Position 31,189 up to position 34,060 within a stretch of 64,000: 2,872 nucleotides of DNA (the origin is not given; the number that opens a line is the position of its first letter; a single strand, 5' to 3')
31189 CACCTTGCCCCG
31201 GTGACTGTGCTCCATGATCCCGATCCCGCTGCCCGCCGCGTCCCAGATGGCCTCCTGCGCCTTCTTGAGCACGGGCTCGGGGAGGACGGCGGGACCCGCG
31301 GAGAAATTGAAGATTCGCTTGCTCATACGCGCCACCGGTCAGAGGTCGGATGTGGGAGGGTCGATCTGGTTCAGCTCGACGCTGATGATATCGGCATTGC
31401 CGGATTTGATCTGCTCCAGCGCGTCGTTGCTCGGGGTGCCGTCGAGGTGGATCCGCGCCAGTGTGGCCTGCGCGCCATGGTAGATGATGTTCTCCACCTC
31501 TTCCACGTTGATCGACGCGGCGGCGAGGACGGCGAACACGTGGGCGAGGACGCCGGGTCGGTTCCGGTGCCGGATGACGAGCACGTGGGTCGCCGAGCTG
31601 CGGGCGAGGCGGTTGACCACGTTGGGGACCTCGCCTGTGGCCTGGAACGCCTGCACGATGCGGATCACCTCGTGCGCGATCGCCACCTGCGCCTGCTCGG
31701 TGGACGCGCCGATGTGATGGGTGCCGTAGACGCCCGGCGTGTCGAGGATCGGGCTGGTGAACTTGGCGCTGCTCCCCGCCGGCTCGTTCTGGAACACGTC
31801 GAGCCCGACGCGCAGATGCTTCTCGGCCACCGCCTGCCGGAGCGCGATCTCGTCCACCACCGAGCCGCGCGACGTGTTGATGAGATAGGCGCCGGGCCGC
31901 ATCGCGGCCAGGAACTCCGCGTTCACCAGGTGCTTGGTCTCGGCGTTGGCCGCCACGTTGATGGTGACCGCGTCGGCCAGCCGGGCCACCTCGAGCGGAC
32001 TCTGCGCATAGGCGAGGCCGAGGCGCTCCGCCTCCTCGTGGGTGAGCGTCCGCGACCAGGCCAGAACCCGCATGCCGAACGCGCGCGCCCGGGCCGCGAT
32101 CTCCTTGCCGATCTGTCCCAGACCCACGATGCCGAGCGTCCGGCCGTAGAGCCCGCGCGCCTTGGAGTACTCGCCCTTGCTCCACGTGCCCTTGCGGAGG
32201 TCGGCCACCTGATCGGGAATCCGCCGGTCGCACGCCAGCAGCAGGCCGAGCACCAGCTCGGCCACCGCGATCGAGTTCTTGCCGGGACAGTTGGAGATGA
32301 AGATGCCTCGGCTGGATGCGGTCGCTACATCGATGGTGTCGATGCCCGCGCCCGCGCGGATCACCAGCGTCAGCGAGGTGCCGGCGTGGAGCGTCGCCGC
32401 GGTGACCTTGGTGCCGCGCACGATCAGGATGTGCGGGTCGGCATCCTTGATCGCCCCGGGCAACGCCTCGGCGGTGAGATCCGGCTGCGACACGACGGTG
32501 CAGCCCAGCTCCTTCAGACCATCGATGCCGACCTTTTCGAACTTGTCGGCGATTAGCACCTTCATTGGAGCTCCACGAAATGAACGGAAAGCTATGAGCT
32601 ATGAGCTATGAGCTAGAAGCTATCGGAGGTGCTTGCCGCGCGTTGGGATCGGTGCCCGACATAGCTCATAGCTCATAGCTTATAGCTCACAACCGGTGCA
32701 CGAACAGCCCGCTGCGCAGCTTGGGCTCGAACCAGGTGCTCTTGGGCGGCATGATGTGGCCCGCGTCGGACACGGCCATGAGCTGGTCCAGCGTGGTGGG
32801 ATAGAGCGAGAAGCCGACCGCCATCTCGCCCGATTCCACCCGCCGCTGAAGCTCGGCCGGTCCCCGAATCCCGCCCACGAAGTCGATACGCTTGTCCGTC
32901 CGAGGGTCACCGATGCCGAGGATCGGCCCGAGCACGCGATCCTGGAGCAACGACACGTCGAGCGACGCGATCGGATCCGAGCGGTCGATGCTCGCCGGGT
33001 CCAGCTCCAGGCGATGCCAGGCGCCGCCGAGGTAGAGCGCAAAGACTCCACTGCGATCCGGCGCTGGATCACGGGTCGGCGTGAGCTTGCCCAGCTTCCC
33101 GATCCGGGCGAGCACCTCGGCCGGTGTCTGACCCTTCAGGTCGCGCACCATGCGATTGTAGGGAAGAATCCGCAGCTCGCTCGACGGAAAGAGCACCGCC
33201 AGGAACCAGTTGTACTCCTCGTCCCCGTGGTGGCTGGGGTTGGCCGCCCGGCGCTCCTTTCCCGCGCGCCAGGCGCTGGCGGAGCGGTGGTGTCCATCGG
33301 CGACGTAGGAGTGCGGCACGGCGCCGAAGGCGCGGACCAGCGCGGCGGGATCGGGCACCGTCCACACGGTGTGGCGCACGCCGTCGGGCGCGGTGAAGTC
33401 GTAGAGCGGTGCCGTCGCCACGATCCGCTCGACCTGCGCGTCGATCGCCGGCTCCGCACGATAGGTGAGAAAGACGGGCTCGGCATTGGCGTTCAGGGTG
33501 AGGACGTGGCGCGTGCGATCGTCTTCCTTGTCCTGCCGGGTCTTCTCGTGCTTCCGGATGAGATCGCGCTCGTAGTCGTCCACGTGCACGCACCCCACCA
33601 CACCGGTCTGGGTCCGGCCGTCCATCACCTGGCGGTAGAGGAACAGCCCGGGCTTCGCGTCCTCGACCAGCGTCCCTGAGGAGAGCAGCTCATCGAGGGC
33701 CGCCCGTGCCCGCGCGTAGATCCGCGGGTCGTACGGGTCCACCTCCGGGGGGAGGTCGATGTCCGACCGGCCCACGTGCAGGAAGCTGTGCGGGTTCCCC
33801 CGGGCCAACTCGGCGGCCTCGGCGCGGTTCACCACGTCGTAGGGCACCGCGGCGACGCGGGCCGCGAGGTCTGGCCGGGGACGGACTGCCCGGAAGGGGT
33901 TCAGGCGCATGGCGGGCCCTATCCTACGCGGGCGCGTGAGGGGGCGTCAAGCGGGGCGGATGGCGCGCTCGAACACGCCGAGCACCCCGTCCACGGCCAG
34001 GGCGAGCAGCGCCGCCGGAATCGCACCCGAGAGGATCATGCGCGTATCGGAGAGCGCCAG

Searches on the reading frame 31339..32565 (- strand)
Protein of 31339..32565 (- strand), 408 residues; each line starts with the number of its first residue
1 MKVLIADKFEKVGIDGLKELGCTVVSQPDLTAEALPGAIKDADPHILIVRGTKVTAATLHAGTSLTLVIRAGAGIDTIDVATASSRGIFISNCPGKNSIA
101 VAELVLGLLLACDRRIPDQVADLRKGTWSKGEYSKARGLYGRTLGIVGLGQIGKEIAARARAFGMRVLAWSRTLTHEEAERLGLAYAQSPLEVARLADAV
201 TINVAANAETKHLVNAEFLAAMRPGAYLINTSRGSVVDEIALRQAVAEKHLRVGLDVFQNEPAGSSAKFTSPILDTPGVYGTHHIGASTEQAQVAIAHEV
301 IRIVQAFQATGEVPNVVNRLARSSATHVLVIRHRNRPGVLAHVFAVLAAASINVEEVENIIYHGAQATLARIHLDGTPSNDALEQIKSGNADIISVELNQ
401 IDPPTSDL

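Call 35: find_related_loci(query=window:31339-32565:-, collection=metagenome_contigs, flank=10000)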
Query window:31339-32565:- (408 aa) in metagenome_contigs; peptide patterns used: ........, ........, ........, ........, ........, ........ (x = any residue, [..] = any of these).
471 stretches matched a pattern; 239 encode a relative of the query (tblastn E <= 1e-3); the best 80 are kept; 80 distinct loci.
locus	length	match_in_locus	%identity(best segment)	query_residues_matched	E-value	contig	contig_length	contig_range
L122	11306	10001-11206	87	1-402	0e+0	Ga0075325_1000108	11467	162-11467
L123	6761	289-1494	87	1-402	0e+0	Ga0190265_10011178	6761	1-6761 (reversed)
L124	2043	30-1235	87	1-402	0e+0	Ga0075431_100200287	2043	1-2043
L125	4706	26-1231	87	1-402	0e+0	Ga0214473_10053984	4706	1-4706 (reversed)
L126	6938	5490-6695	87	1-402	0e+0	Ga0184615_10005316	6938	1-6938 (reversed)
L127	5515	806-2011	84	1-402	0e+0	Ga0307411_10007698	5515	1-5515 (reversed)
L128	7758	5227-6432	84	1-402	0e+0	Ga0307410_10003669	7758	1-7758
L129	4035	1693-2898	83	1-402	0e+0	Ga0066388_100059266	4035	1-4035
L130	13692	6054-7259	83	1-402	0e+0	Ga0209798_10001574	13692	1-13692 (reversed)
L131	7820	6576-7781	82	1-402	0e+0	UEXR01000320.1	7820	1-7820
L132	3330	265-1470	82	1-402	0e+0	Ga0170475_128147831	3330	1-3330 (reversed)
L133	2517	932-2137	84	1-402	0e+0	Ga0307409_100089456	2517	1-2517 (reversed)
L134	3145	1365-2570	82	1-402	0e+0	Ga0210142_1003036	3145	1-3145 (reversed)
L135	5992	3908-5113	83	1-402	0e+0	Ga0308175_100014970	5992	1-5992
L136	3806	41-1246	83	1-402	0e+0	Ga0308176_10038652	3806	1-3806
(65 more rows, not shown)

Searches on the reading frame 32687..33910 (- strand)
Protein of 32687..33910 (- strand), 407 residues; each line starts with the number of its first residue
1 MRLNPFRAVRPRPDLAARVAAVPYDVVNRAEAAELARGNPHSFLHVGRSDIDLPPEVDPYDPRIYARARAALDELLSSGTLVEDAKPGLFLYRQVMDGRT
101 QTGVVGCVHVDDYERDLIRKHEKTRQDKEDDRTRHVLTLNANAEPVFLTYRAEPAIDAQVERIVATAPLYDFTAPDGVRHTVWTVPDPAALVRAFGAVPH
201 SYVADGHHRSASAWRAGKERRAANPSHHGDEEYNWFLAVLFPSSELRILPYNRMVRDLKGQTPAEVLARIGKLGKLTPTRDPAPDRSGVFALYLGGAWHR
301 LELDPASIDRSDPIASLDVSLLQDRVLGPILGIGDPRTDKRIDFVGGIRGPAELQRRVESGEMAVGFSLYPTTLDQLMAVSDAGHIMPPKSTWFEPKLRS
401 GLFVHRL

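Call 50: find_encoding_contigs(protein=window:32687-33910:-, flank=3000, max_places=6)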
Protein window:32687-33910:- (407 aa): 1 contig read that carries it; 1 place shown.
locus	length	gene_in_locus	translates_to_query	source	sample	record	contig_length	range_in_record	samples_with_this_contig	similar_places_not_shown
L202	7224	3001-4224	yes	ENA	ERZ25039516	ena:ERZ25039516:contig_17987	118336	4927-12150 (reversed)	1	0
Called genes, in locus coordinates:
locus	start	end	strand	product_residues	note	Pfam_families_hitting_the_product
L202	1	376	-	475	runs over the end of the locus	-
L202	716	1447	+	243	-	PF13191:AAA_16 (weak), PF00005:ABC_tran, PF13304:AAA_21 (faint)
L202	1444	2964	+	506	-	PF04069:OpuAC, PF00528:BPD_transp_1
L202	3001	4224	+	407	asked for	PF06245:DUF1015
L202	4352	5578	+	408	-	PF00389:2-Hacid_dh, PF02826:2-Hacid_dh_C, PF03446:NAD_binding_2, PF01842:ACT (weak), PF22629:ACT_AHAS_ss (weak)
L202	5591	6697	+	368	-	PF00266:Aminotran_5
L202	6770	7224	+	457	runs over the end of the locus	PF01979:Amidohydro_1, PF07969:Amidohydro_3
